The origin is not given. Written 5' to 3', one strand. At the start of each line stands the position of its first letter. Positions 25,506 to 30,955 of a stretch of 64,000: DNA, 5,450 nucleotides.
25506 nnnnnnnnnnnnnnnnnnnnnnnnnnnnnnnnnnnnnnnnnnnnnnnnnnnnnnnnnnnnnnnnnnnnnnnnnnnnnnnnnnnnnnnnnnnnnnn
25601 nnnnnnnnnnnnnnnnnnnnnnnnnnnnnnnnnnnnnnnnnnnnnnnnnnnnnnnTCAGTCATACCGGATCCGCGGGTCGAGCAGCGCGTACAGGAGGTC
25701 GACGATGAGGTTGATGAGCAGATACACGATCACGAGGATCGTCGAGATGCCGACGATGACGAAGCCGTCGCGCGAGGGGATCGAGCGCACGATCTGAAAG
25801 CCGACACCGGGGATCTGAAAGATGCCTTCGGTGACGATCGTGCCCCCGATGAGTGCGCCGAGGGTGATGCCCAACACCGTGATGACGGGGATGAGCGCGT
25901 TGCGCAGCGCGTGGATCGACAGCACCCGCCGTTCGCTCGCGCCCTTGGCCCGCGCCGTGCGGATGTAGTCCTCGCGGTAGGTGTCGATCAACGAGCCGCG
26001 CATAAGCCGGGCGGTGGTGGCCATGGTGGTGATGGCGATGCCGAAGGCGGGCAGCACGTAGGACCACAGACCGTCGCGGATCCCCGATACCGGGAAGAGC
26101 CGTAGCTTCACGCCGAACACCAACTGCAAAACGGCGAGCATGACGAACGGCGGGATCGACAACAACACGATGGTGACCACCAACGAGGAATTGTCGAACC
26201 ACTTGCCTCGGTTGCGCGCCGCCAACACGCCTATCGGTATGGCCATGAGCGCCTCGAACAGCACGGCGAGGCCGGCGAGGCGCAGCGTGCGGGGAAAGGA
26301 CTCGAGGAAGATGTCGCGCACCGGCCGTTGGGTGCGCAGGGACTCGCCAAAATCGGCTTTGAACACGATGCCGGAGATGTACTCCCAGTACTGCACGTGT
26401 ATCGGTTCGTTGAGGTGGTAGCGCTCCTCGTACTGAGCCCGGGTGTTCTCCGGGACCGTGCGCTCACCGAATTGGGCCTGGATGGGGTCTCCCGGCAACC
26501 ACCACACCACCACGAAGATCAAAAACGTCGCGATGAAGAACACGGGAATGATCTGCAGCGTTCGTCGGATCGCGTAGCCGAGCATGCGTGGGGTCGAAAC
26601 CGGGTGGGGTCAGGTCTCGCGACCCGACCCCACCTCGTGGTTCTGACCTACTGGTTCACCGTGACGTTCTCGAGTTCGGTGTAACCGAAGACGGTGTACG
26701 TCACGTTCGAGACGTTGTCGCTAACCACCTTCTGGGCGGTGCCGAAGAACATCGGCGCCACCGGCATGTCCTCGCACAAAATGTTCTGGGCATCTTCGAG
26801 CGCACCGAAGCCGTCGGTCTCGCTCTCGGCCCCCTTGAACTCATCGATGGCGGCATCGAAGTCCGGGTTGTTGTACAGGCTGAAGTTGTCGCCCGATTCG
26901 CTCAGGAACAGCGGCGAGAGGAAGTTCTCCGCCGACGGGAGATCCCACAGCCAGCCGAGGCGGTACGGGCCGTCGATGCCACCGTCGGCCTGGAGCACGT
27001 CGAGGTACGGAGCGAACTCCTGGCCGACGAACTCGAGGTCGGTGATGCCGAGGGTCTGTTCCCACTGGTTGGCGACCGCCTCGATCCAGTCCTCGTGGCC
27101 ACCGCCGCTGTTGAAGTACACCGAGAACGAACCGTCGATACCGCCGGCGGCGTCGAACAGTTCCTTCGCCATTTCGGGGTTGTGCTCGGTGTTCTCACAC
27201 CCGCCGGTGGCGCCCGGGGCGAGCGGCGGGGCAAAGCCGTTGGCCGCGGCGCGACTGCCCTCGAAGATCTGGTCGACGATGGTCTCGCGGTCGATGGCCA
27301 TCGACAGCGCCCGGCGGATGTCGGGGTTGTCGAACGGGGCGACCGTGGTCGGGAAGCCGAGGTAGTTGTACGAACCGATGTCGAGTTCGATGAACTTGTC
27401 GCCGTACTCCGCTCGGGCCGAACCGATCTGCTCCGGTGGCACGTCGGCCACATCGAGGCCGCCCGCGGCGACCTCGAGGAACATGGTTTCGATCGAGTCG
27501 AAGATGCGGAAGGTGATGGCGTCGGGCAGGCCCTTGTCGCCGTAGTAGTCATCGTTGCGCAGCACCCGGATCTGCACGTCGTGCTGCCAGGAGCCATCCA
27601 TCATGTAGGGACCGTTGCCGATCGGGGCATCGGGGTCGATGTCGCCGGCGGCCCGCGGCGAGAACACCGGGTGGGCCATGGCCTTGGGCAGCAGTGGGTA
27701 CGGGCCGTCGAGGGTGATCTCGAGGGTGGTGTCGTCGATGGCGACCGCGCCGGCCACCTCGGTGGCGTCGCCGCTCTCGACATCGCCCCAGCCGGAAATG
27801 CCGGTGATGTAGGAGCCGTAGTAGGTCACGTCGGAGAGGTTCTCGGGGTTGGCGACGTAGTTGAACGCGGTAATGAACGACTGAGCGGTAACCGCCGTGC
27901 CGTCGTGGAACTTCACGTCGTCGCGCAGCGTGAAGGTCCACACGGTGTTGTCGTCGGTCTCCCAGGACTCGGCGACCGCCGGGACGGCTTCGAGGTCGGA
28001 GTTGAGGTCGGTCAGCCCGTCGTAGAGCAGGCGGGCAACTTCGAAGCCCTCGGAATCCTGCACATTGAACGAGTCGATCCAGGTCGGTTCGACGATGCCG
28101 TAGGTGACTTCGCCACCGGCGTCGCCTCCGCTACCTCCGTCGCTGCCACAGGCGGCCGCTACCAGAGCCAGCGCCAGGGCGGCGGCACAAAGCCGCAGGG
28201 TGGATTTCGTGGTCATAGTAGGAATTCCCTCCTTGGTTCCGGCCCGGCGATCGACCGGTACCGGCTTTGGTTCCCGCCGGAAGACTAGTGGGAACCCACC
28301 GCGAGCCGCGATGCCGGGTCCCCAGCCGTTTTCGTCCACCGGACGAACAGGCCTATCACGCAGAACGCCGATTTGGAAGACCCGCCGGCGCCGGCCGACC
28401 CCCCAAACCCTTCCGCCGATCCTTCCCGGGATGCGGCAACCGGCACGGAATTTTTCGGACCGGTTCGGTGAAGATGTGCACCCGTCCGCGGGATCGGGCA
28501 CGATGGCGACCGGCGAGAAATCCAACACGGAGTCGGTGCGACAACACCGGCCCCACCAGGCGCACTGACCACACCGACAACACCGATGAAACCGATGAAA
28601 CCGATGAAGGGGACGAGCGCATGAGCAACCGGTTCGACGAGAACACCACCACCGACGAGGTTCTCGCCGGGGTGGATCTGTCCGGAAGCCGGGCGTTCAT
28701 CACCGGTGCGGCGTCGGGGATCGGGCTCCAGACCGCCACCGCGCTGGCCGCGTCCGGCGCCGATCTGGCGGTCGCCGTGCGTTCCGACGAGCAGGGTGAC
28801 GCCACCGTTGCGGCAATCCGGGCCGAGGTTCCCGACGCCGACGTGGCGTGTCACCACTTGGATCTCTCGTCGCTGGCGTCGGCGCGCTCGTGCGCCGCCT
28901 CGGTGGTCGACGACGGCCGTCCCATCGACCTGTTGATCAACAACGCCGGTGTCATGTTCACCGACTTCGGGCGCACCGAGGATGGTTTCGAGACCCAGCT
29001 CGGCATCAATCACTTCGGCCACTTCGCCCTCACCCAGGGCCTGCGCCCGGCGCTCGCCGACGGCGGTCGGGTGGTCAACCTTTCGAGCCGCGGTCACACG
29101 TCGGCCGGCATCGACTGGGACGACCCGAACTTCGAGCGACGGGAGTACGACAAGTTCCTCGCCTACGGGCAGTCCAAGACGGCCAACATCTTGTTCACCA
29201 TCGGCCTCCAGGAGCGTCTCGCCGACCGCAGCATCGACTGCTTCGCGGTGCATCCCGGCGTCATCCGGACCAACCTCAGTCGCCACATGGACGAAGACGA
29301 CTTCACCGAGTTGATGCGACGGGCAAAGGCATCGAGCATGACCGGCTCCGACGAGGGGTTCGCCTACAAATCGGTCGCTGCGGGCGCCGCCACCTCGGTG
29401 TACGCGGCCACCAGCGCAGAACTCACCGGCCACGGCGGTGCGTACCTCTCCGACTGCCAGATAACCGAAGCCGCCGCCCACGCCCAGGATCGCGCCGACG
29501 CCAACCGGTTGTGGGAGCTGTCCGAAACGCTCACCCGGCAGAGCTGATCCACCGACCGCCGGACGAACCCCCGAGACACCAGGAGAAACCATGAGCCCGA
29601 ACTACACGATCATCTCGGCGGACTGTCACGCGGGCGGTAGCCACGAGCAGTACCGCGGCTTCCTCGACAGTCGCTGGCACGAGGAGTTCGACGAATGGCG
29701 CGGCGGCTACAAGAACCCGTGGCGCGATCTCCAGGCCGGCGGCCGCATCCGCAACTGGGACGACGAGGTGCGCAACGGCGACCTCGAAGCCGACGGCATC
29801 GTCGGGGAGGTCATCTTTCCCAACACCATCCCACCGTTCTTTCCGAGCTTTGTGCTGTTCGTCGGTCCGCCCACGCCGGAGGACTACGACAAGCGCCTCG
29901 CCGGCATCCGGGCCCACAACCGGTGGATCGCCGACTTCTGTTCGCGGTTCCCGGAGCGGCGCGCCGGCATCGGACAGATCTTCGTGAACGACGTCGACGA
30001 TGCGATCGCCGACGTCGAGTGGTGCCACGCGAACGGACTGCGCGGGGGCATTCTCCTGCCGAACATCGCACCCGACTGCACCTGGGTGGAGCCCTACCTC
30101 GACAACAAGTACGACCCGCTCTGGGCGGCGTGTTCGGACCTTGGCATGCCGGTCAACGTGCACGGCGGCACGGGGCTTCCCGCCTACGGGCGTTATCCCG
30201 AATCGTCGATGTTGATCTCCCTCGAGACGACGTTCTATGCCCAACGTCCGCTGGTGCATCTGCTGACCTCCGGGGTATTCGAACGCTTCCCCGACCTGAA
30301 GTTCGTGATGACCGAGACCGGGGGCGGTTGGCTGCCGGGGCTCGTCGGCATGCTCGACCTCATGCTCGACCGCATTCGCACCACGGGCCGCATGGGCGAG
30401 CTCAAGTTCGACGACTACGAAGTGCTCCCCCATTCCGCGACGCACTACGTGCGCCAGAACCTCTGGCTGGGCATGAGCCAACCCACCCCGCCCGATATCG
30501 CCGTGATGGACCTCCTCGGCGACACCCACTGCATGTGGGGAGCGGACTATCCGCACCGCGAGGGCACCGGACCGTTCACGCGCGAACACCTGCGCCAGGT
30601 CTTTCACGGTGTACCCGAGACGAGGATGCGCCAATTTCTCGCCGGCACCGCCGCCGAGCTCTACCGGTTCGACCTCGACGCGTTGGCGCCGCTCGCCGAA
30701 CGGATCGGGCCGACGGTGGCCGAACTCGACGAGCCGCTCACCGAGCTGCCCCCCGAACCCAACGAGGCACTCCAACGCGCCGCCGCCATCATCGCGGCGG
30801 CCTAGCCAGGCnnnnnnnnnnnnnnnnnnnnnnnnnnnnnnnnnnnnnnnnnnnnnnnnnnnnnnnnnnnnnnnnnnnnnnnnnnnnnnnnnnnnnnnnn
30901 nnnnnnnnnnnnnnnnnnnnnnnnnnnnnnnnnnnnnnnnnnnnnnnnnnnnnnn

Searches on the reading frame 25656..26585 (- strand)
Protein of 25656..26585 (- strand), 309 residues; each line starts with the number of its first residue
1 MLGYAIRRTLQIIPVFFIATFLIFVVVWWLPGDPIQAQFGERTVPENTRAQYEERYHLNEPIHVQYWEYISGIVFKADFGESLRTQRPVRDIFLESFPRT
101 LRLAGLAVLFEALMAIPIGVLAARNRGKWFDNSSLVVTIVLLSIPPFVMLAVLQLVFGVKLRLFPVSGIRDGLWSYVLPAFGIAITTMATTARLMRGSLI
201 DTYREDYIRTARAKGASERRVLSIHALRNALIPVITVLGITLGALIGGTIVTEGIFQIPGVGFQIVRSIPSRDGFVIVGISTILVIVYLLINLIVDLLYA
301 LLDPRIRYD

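Call 62: search_protein_families(library=pfam, proteins=[window:25656-26585:-], max_evalue=0.00001)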
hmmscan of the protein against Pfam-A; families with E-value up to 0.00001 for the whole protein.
window:25656-26585:- (309 aa): 2 families
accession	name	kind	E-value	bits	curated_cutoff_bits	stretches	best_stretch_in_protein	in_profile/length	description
PF00528.27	BPD_transp_1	-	2.7e-43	148.3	26.4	1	115-307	1-183/184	Binding-protein-dependent transport system inner membrane component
PF19300.4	BPD_transp_1_N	-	1.2e-11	45.2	23.8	1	1-104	1-114/114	Binding-prot-dependent transport system membrane comp, N-term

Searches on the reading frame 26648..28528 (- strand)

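Call 62: search_protein_families(library=pfam, proteins=[window:26648-28528:-], max_evalue=0.00001)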
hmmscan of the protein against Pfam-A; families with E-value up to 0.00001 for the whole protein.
window:26648-28528:- (626 aa): 1 family
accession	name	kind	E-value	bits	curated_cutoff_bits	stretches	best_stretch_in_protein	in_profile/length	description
PF00496.27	SBP_bac_5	-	5.8e-76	256.4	32.4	1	181-545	2-365/368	Bacterial extracellular solute-binding proteins, family 5 Middle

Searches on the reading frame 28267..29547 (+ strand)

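Call 66: search_protein_families(library=pfam, proteins=[window:28267-29547:+], max_evalue=0.00001)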
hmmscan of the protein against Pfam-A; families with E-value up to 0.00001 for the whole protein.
window:28267-29547:+ (426 aa): 3 families
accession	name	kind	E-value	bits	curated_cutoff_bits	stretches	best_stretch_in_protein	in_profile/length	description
PF00106.31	adh_short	-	4.1e-30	105.2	26.6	1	143-343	3-192/195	short chain dehydrogenase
PF13561.12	adh_short_C2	-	1.6e-26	93.8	27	1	147-358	1-199/236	Enoyl-(Acyl carrier protein) reductase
PF08659.16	KR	-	5.2e-07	30.2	22.6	1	144-230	4-92/180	KR domain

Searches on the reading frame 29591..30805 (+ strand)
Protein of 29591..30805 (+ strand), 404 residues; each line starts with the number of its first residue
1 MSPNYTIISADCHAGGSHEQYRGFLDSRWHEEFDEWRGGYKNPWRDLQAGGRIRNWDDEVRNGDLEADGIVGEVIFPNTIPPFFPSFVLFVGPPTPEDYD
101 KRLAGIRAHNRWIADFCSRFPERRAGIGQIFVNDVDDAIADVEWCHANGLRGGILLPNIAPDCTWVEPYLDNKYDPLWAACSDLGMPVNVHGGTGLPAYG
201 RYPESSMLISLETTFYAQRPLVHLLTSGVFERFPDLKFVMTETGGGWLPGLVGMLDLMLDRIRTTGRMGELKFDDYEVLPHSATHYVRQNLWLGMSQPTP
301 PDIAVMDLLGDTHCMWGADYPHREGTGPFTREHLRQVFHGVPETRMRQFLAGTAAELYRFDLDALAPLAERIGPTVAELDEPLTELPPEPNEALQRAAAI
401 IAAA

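Call 62: search_protein_families(library=pfam, proteins=[window:29591-30805:+], max_evalue=0.00001)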
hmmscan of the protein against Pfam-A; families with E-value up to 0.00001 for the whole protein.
window:29591-30805:+ (404 aa): 1 family
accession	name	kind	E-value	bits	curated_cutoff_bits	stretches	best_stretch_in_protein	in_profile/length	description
PF04909.20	Amidohydro_2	-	5.3e-23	82.6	26.4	1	64-360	19-289/289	Amidohydrolase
